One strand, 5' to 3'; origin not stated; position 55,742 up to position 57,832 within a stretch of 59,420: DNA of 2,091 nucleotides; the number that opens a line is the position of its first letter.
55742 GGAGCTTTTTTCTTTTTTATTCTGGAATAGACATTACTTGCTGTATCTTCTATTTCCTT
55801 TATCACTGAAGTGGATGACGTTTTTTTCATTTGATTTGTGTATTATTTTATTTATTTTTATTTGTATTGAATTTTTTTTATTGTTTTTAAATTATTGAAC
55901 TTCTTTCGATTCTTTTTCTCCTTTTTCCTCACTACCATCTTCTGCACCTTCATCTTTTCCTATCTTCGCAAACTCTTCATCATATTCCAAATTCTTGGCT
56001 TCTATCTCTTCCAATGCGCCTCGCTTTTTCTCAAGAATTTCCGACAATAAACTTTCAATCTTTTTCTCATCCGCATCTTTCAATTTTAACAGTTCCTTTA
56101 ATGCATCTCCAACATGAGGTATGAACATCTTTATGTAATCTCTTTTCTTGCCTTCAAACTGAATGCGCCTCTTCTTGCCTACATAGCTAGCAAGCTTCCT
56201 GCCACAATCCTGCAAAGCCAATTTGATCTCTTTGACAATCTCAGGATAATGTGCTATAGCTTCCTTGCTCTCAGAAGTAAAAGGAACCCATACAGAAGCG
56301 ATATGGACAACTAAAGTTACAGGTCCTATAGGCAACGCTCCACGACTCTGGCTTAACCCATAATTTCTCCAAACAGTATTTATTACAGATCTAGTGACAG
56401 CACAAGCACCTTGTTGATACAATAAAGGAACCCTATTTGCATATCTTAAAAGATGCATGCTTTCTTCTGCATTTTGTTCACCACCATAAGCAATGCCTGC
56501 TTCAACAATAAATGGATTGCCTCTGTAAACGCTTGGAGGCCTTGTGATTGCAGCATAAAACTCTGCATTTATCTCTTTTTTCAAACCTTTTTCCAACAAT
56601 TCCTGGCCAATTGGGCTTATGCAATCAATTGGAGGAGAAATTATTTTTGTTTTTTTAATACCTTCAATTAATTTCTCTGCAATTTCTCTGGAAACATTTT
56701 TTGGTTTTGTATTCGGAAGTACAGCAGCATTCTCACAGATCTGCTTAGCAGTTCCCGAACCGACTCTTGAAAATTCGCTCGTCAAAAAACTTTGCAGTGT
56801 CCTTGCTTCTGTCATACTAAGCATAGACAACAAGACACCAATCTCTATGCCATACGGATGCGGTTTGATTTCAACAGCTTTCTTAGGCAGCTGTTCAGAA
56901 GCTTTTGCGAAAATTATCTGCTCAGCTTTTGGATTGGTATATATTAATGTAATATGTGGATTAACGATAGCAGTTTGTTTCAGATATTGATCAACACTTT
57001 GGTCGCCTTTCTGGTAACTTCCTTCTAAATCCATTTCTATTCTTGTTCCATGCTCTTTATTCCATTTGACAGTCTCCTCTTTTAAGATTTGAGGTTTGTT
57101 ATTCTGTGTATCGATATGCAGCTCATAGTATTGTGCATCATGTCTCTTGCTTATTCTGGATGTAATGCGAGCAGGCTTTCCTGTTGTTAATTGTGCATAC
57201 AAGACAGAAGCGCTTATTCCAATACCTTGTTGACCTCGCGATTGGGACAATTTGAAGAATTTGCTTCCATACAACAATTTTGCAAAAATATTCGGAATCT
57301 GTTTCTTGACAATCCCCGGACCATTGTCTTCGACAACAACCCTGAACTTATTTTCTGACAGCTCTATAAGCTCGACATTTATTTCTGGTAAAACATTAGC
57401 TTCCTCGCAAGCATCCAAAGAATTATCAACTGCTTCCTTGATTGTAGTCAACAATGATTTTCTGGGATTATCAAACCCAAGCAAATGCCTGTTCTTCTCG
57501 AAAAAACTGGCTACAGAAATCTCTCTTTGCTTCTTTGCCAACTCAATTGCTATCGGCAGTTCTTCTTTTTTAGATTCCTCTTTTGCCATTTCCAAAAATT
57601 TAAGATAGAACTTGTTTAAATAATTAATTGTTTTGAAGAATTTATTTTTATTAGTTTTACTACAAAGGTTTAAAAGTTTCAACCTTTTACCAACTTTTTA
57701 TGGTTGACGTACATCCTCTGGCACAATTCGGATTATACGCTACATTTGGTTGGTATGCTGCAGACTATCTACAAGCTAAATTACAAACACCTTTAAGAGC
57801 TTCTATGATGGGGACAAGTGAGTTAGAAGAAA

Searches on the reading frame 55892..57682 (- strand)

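Call 9: search_protein_families(library=ncbifam, proteins=[window:55892-57682:-])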
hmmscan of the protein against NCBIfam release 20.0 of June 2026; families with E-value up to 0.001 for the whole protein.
window:55892-57682:- (596 aa): 6 families
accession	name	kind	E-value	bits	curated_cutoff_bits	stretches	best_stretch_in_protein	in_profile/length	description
NF003218.0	PRK04184.1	equivalog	3e-213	709.2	274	1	47-563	6-519/539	DNA topoisomerase VI subunit B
NF011439.0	PRK14868.1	equivalog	1.5e-186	622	1310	2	40-318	10-285/795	DNA topoisomerase VI subunit B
TIGR01052.1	top6b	equivalog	1.9e-167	557.6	380.7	1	51-533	3-486/488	DNA topoisomerase VI subunit B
NF011438.0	PRK14867.1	equivalog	5.7e-109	365.4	1143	2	47-315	7-273/659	DNA topoisomerase VI subunit B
NF008298.1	PRK11086.1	subfamily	4.9e-05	22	520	1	75-135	422-480/529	DcuS/MalK family sensor histidine kinase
NF006800.0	PRK09303.1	equivalog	0.00038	19.5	342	0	100-160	293-347/383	histidine kinase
